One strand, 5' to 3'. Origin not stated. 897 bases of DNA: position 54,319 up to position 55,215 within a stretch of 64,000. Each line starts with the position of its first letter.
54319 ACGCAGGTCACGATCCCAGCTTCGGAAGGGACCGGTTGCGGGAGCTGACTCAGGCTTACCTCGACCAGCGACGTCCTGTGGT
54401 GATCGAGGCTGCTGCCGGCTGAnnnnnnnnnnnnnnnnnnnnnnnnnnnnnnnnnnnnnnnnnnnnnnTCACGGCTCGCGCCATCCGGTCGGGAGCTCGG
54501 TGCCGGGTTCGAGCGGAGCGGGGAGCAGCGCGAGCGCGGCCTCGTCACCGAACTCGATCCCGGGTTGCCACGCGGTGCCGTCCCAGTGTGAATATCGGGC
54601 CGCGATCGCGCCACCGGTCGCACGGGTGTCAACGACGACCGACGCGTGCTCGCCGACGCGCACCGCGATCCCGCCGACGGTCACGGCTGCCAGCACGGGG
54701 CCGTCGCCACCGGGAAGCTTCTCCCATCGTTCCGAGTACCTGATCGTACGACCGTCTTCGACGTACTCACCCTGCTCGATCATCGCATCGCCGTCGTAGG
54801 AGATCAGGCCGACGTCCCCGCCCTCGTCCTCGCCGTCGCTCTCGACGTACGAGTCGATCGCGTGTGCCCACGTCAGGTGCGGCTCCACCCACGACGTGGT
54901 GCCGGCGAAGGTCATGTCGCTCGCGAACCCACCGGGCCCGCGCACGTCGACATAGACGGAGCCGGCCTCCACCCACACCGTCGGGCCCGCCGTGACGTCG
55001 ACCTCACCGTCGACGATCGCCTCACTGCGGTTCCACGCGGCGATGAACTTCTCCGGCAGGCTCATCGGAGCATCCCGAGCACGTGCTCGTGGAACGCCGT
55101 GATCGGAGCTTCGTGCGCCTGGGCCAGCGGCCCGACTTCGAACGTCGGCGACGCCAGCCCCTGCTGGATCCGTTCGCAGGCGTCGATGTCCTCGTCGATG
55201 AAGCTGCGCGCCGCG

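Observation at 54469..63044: Urea/guanidine carboxylase operon extended by a Rieske oxygenase and an unknown gene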

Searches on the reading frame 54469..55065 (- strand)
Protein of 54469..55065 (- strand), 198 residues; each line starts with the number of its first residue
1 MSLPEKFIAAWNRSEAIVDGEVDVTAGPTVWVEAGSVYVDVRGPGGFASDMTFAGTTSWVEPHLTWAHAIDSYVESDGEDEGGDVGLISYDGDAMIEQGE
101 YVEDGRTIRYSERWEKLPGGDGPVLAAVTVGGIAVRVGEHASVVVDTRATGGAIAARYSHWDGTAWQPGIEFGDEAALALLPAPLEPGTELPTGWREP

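Call 14: find_encoding_contigs(protein=window:54469-55065:-, flank=10000, max_places=4)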
Protein window:54469-55065:- (198 aa): no gene with exactly this product is on record in the collection.

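Call 19: find_homologous_proteins(query=window:54469-55065:-, max_evalue=0.001)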
Query window:54469-55065:- (198 aa): 37 proteins with E <= 0.001 among 1403 candidates.
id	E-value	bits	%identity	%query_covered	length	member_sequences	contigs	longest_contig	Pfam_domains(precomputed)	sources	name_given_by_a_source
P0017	5.3e-127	440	100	100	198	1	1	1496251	PF16815.11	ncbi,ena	-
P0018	3.9e-94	332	82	98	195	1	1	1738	PF16815.11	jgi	jgi:hypothetical protein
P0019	1.7e-91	324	78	98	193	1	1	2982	PF16815.11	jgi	jgi:hypothetical protein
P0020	2.2e-90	320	77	98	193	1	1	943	PF16815.11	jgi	jgi:hypothetical protein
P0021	1.8e-89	317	77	98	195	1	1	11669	PF16815.11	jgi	jgi:hypothetical protein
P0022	3.5e-84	300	74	98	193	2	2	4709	PF16815.11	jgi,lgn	jgi:hypothetical protein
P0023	5.1e-79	283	68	98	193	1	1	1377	PF16815.11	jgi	jgi:hypothetical protein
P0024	2.2e-73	264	68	98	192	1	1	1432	PF16815.11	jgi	jgi:hypothetical protein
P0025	6.4e-73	263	68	98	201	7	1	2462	PF16815.11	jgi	jgi:hypothetical protein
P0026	1.2e-72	262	66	98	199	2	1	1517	PF16815.11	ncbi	-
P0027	3.5e-72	261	66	98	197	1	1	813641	PF16815.11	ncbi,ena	-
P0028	8.1e-72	259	66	98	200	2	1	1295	PF16815.11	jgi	jgi:hypothetical protein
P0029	9.4e-72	259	67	98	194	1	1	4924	PF16815.11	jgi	jgi:hypothetical protein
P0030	4.9e-68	247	62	98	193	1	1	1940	PF16815.11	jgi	jgi:hypothetical protein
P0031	1.7e-65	239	63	98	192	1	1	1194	PF16815.11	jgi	jgi:Protein HRI1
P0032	3.0e-65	238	60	99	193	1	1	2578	PF16815.11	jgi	jgi:hypothetical protein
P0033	4.4e-64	234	59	98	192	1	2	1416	PF16815.11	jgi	jgi:hypothetical protein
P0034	1.3e-63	233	59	98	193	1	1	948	PF16815.11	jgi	jgi:hypothetical protein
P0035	3.5e-63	231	60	98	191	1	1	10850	PF16815.11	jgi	jgi:Protein HRI1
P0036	5.3e-63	231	61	98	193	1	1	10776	PF16815.11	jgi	jgi:hypothetical protein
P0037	1.8e-61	226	61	94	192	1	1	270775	PF16815.11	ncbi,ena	-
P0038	5.6e-60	221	54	98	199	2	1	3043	PF16815.11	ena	-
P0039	3.8e-58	215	59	98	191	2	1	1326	PF16815.11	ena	-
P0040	4.7e-56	208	54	97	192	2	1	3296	PF16815.11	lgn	-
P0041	5.9e-54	201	61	83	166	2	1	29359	PF16815.11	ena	-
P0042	7.2e-53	197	51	98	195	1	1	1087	PF16815.11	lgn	-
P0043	3.1e-52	195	56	98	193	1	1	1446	PF16815.11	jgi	jgi:hypothetical protein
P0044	2.4e-51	193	52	98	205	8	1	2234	PF16815.11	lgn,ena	-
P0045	1.5e-50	190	53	98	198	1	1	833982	PF16815.11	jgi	jgi:hypothetical protein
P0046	1.3e-49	187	56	98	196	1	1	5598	PF16815.11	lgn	-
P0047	4.8e-46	175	48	98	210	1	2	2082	PF16815.11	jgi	jgi:hypothetical protein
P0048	7.1e-45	171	48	97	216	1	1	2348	PF16815.11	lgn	-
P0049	3.5e-44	169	46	98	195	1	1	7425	PF16815.11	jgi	jgi:hypothetical protein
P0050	5.5e-44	168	47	97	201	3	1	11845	PF16815.11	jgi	jgi:hypothetical protein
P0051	1.9e-43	167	48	98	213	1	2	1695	PF16815.11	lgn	-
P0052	6.4e-43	165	48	90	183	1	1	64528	PF16815.11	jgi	jgi:hypothetical protein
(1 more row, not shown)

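Call 20: find_encoding_contigs(protein=P0021, flank=10000, max_places=2)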
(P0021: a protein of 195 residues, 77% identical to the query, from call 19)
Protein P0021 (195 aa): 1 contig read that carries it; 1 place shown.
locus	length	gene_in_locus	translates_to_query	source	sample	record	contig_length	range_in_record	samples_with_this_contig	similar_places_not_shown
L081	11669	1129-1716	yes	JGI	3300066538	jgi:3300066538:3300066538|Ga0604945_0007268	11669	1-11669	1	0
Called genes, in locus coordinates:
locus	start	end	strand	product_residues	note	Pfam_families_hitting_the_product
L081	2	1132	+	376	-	?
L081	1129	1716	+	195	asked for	PF16815:HRI1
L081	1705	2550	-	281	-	PF00753:Lactamase_B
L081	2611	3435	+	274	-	PF00753:Lactamase_B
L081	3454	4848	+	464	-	PF01946:Thi4 (weak), PF07992:Pyr_redox_2 (faint), PF00890:FAD_binding_2 (weak), PF01266:DAO, PF01593:Amino_oxidase, PF12831:FAD_oxidored (weak), PF13450:NAD_binding_8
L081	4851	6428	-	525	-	PF09913:DUF2142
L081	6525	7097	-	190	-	-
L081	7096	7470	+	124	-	PF18029:Glyoxalase_6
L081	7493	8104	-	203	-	PF00440:TetR_N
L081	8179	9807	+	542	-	PF00496:SBP_bac_5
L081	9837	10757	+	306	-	PF02668:TauD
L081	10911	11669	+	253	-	?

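Call 21: find_encoding_contigs(protein=P0027, flank=10000, max_places=2)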
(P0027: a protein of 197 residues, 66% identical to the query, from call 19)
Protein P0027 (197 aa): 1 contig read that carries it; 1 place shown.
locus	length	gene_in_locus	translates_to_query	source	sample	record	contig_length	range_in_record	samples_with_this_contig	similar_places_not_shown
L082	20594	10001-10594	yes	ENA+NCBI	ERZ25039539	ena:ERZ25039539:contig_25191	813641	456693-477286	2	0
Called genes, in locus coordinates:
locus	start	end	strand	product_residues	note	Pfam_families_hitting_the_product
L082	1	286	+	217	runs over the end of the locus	-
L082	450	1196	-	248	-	PF00561:Abhydrolase_1, PF12146:Hydrolase_4 (weak), PF12697:Abhydrolase_6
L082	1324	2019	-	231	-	PF00440:TetR_N, PF17932:TetR_C_24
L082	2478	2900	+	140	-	PF09347:DUF1989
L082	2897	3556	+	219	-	PF09347:DUF1989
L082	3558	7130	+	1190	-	PF00289:Biotin_carb_N, PF02786:CPSase_L_D2, PF07478:Dala_Dala_lig_C (weak), PF02785:Biotin_carb_C, PF02626:CT_A_B, PF02682:CT_C_D, PF00364:Biotin_lipoyl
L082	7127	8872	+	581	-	PF01425:Amidase, PF21986:AH_C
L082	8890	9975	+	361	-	PF00355:Rieske, PF00848:Ring_hydroxyl_A, PF19112:VanA_C (faint)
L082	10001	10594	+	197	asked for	PF16815:HRI1 (weak)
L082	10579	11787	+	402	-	PF01546:Peptidase_M20, PF07687:M20_dimer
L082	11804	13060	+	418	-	PF01979:Amidohydro_1, PF12890:DHOase, PF07969:Amidohydro_3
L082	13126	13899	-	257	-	PF00753:Lactamase_B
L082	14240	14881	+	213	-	PF00753:Lactamase_B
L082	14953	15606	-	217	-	PF09347:DUF1989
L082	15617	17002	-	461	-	PF13304:AAA_21 (faint), PF08352:oligo_HPY, PF00005:ABC_tran, PF08352:oligo_HPY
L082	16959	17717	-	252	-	PF00005:ABC_tran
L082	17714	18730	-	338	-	PF19300:BPD_transp_1_N, PF00528:BPD_transp_1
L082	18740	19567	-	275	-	PF00528:BPD_transp_1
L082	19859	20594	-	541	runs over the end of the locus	PF00496:SBP_bac_5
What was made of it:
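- The AH-Rieske spacer is only 17 nt in L082 (call 21).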

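Call 22: find_encoding_contigs(protein=P0037, flank=10000, max_places=2)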
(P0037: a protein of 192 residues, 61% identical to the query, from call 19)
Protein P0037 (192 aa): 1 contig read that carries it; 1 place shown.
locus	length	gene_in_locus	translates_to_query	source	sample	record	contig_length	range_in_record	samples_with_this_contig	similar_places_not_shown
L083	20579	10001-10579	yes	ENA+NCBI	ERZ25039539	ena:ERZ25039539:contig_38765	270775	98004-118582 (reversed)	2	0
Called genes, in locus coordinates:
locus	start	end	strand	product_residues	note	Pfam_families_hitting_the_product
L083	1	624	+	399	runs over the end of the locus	PF00232:Glyco_hydro_1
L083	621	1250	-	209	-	PF00857:Isochorismatase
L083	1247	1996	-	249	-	PF00440:TetR_N, PF17932:TetR_C_24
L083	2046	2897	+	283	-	PF09347:DUF1989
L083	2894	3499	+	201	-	PF09347:DUF1989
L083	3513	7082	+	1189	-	PF00289:Biotin_carb_N, PF02786:CPSase_L_D2, PF02785:Biotin_carb_C, PF02626:CT_A_B, PF02682:CT_C_D, PF00364:Biotin_lipoyl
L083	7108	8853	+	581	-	PF01425:Amidase, PF21986:AH_C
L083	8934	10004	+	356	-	PF00355:Rieske, PF00848:Ring_hydroxyl_A, PF19112:VanA_C (weak)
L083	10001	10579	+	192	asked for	PF16815:HRI1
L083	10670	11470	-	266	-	PF00753:Lactamase_B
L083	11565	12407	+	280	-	PF00753:Lactamase_B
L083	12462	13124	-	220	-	PF09347:DUF1989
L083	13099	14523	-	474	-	PF00120:Gln-synt_C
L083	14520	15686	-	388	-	PF00355:Rieske, PF00848:Ring_hydroxyl_A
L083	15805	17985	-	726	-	PF13481:AAA_25 (faint), PF00005:ABC_tran, PF13191:AAA_16 (faint), PF13401:AAA_22 (faint), PF13555:AAA_29 (faint), PF08352:oligo_HPY, PF00005:ABC_tran, PF08352:oligo_HPY, +1 more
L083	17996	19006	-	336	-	PF19300:BPD_transp_1_N, PF00528:BPD_transp_1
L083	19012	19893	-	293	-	PF00528:BPD_transp_1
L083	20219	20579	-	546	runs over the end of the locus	PF00496:SBP_bac_5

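Call 25: search_protein_families(library=ncbifam, proteins=[L082:7127-8872:+, L082:8890-9975:+, window:54469-55065:-], max_evalue=0.00001)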
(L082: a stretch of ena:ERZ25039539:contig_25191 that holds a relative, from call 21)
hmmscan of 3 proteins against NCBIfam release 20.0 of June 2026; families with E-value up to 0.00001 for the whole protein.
L082:7127-8872:+ (581 aa): 26 families (the best 25 are shown)
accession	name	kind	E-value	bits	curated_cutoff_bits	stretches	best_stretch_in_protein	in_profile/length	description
NF006043.0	PRK08186.1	subfamily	8e-217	721.4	487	1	5-564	22-596/600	allophanate hydrolase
TIGR02713.1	allophanate_hyd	equivalog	4.5e-199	662.6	511.05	1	24-563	2-563/563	allophanate hydrolase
TIGR00132.1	gatA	equivalog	1.7e-61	208.4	481.1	1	23-271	30-281/466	Asp-tRNA(Asn)/Glu-tRNA(Gln) amidotransferase subunit GatA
NF005688.0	PRK07488.1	equivalog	2.2e-59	201.6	532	1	8-425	29-461/474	indoleacetamide hydrolase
NF005460.0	PRK07056.1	subfamily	3.6e-57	194.3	447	1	9-423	27-446/457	amidase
NF006631.0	PRK09201.1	equivalog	6.2e-56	190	461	1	10-426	27-451/466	AtzE family amidohydrolase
NF004766.0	PRK06102.1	equivalog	6.7e-56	190.3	559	1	5-418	23-439/455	amidase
TIGR02715.1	amido_AtzE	subfamily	2.9e-55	188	425.75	1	28-426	38-444/452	AtzE family amidohydrolase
NF006169.0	PRK08310.1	equivalog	2.7e-54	185.1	391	1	46-428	18-392/395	amidase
NF004622.0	PRK05962.1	equivalog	5.5e-51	173.7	463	1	23-422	22-420/431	amidase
NF004717.0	PRK06061.1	equivalog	8.8e-47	159.9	498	1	9-425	36-462/483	amidase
NF006006.0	PRK08137.1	equivalog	8.9e-46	156.7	534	1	20-228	68-282/529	amidase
NF005565.0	PRK07235.1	subfamily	1.5e-45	155.8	545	1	29-226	62-261/506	amidase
NF004815.0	PRK06169.1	equivalog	1.1e-42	146.2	506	1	6-423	26-452/471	amidase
NF004816.0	PRK06170.1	equivalog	2.6e-42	145.1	503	1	29-284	52-317/493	amidase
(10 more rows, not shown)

L082:8890-9975:+ (361 aa): 6 families
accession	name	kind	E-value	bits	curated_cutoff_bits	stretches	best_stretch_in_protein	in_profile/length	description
NF058607.1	GlBtMonoOxGbcA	equivalog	1.7e-33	115.7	670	1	9-214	27-230/420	glycine betaine monooxygenase oxygenase subunit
NF042946.1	3PPDioc_HcaE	equivalog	1.7e-27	96.5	830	1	18-213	19-221/450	3-phenylpropionate/cinnamic acid dioxygenase subunit alpha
NF041684.1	ant_diox_AndAc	equivalog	1.5e-23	83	750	1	18-206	26-222/418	anthranilate 1,2-dioxygenase large subunit AndAc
TIGR03228.1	anthran_1_2_A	equivalog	3.4e-18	65.6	671.9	1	16-221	17-228/438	anthranilate 1,2-dioxygenase large subunit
TIGR03229.1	benzo_1_2_benA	equivalog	1.6e-12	47.1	780.95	1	12-206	13-215/433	benzoate 1,2-dioxygenase large subunit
NF052579.1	BetMthstMoxSdmAMthl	equivalog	1.2e-06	27.7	600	1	59-209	38-181/351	4beta-methylsterol monooxygenase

window:54469-55065:- (198 aa): 0 families

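Call 26: search_solved_structures(query=L082:8890-9975:+, max_evalue=0.00001)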
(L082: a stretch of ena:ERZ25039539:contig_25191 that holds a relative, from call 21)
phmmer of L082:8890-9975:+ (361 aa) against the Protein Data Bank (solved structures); distinct sequences matched with E-value up to 0.00001: 34.
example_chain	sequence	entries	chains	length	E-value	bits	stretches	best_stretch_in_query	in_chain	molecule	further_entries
6y8j_A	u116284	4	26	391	2.8e-30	108.7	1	12-227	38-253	Carnitine monooxygenase oxygenase subunit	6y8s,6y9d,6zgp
6y9c_A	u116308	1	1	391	2.8e-30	108.7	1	12-227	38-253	Carnitine monooxygenase oxygenase subunit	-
1uli_A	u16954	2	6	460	2.7e-28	102.1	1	10-202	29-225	biphenyl dioxygenase large subunit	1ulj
5xbp_A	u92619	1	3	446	2.5e-26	95.7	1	12-208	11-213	3NT oxygenase alpha subunit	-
3n0q_A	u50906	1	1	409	7.2e-26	94.2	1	11-203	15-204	Putative aromatic-ring hydroxylating dioxygenase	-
4hjl_A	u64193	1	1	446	1.1e-25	93.5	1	12-211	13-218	Naphthalene 1,2-dioxygenase subunit alpha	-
2hmj_A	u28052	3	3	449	1.1e-25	93.5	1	12-211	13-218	Naphthalene 1,2-dioxygenase alpha subunit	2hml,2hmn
1eg9_A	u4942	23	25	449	1.2e-25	93.5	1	12-211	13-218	PROTEIN (NAPHTHALENE 1,2-DIOXYGENASE ALPHA SUBUNIT) | NAPHTHALENE 1,2-DIOXYGENASE | NAPHTHALENE 1,2-DIOXYGENASE ALPHA SUBUNIT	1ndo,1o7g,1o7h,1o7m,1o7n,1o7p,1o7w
2b1x_A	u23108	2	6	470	1.3e-25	93.4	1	12-209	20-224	naphthalene dioxygenase large subunit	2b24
8k0a_A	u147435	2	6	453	5.7e-25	91.2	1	11-210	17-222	3-phenylpropionate/cinnamic acid dioxygenase subunit alpha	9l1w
2bmo_A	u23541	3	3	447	6.7e-25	91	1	13-210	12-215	OXYGENASE-ALPHA NBDO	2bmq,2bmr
3vca_A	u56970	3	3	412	1.2e-24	90.2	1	11-203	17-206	Ring-hydroxylating dioxygenase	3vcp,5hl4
4qup_A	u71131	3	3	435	1.4e-24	89.9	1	11-203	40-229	Monoxygenase; demethylase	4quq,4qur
9jp5_A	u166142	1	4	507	4.6e-23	84.9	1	14-207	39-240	Phthalate 3,4-dioxygenase alpha subunit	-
9o71_A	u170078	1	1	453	4.9e-23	84.8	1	19-212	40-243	Phenylpropionate dioxygenase-like ring-hydroxylating dioxygenase large terminal subunit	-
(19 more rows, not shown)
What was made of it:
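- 55062..56138 (-): Alpha-only Rieske non-haem-iron oxygenase, proposed (methyl)guanidine hydroxylase. Three single-base insertions at about 56044, 55678 and 55215. Closest solved or curated relatives are CntA, GbcA and Stc2 (calls 25, 26).
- Closest known: CntA, GbcA and Stc2 alpha-only Rieske oxygenases. Same: They are the best solved-structure and curated-family matches (6Y8J E 3e-30; GbcA model E 2e-33; 3VCA) (calls 25, 26).
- Closest known: CntA, GbcA and Stc2 alpha-only Rieske oxygenases. Different: The score is far below any equivalog cutoff (116 bits against 670), and the match covers mainly the N-terminal 230 residues (calls 25, 26).
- The nearest Rieske relatives GbcA, Stc2 and CntA act on N-methylated or N-alkylated amino-acid-like cations (calls 25, 26).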

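Call 27: search_solved_structures(query=window:54469-55065:-, max_evalue=1, show_alignments=1)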
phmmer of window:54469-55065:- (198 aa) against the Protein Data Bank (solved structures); distinct sequences matched with E-value up to 1: 0.
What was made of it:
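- Tried and rejected: A PDB sequence search found nothing (call 27).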

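Call 36: predict_structure(alignment_id=A1)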
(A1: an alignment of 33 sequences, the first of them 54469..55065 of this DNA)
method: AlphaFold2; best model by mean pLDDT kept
length: 198 residues; sequences in the alignment: 33
mean_pLDDT: 93.7   pTM: 0.90
mean pLDDT of the five models: 93.7, 93.2, 93.0, 92.5, 91.5
residues with pLDDT >= 90: 174; 70-90: 16; 50-70: 8; < 50: 0
segments of 3 or more residues with pLDDT < 50: none
pLDDT, mean of each block of 10 residues (from residue 1): 89 97 95 96 89 95 95 71 89 97 93 95 95 98 96 97 97 97 97 96
secondary structure, 60 per line:
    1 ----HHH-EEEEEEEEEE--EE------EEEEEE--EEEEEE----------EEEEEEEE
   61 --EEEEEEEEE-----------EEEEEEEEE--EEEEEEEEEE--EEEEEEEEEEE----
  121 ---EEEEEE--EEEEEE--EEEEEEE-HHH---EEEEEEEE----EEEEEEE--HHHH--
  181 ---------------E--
elements in order: E9-18 E29-34 E37-42 E53-60 E63-71 E83-91 E94-103 E106-116 E124-129 E132-137 E140-146 E154-161 E166-172 H175-178
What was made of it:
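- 54469..55065 (-): MgdL-like beta-barrel protein (Pfam HRI1), proposed N-(hydroxyalkyl)guanidine lyase. ATGA overlap with the Rieske gene. AF2 model pLDDT 93.7, all-beta (call 36).
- On MgdL, N-(hydroxymethyl)guanidine lyase: The AF2 model has pLDDT 93.7 and 13 strands with almost no helix (call 36).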

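Call 42: fold_search(model_id=the predicted structure, library=pdb)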
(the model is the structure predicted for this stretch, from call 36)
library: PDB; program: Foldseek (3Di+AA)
matches with E <= 10: 496; with E <= 0.001: 0
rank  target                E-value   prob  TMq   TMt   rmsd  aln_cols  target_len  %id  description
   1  4qrl                  4.1e-02  1.00  0.37  0.63   5.8       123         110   14  Crystal structure of a lipocalin-like protein (BACUNI_01346) from Bacteroides uniformis ATCC 8492 at 1.79 A resolution (released 2014-08-27)
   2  3rwx                  5.0e-02  0.77  0.32  0.26  18.8       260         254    8  Crystal structure of a putative outer membrane protein (BF2706) from Bacteroides fragilis NCTC 9343 at 2.40 A resolution (released 2011-06-08)
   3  5byp_A                6.7e-02  1.00  0.36  0.56   5.4       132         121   13  Crystal structure of an uncharacterized protein (BACEGG_01585) from Bacteroides eggerthii DSM 20697 at 2.60 A resoluti (released 2015-07-08)
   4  3kff                  9.9e-02  0.95  0.28  0.35   9.8       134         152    9  Major mouse urinary protein IV complexed with 2-sec-butyl-4,5-dihydrothiazole (released 2010-06-16)
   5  8bbg_A                1.3e-01  0.09  0.13  0.03  19.5       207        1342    8  Structure of the IFT-A complex; anterograde IFT-A train model (released 2022-12-21)
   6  3elz_B                1.4e-01  0.92  0.30  0.41   7.1       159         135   11  Crystal structure of Zebrafish Ileal Bile Acid-Bindin Protein complexed with cholic acid (crystal form A). (released 2009-01-13)
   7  6z2c_C                1.9e-01  0.91  0.31  0.34   9.6       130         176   12  Engineered lipocalin C3A5 in complex with a transition state analog (released 2021-05-26)
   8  1i05                  2.2e-01  0.95  0.34  0.41   5.5       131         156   11  CRYSTAL STRUCTURE OF MOUSE MAJOR URINARY PROTEIN (MUP-I) COMPLEXED WITH HYDROXY-METHYL-HEPTANONE (released 2001-02-14)
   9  6sua_A                2.3e-01  0.96  0.35  0.40   6.3       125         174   10  Structure of the high affinity engineered lipocalin C1B12 in complex with the mouse CD98 heavy chain ectodomain (released 2020-06-17)
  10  3zq3_A                2.3e-01  0.82  0.27  0.33  11.1       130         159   13  Crystal Structure of Rat Odorant Binding Protein 3 (OBP3) (released 2014-03-12)
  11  2ovd                  2.3e-01  0.80  0.30  0.35   6.6       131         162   10  Crystal Structure of Human Complement Protein C8gamma with Laurate (released 2007-05-22)
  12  9npg_F                2.4e-01  0.90  0.32  0.41   5.4       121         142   17  X-ray crystal structure of recombinant Can f 1-C100S in complex with human IgE mAb 12F3 Fab (released 2025-08-27)
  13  9l0d_C                2.5e-01  0.06  0.14  0.06  20.6       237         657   10  Cryo-EM structure of the human MON1A/CCZ1/C18orf8 complex (released 2025-03-19)
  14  5n47_E                2.7e-01  0.96  0.35  0.39   6.9       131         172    8  Structure of Anticalin N7E in complex with the three-domain fragment Fn7B8 of human oncofetal fibronectin (released 2018-02-14)
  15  8vqg_C                2.7e-01  0.94  0.34  0.44   5.0       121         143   17  X-ray crystal structure of Can f 1 (released 2025-01-22)
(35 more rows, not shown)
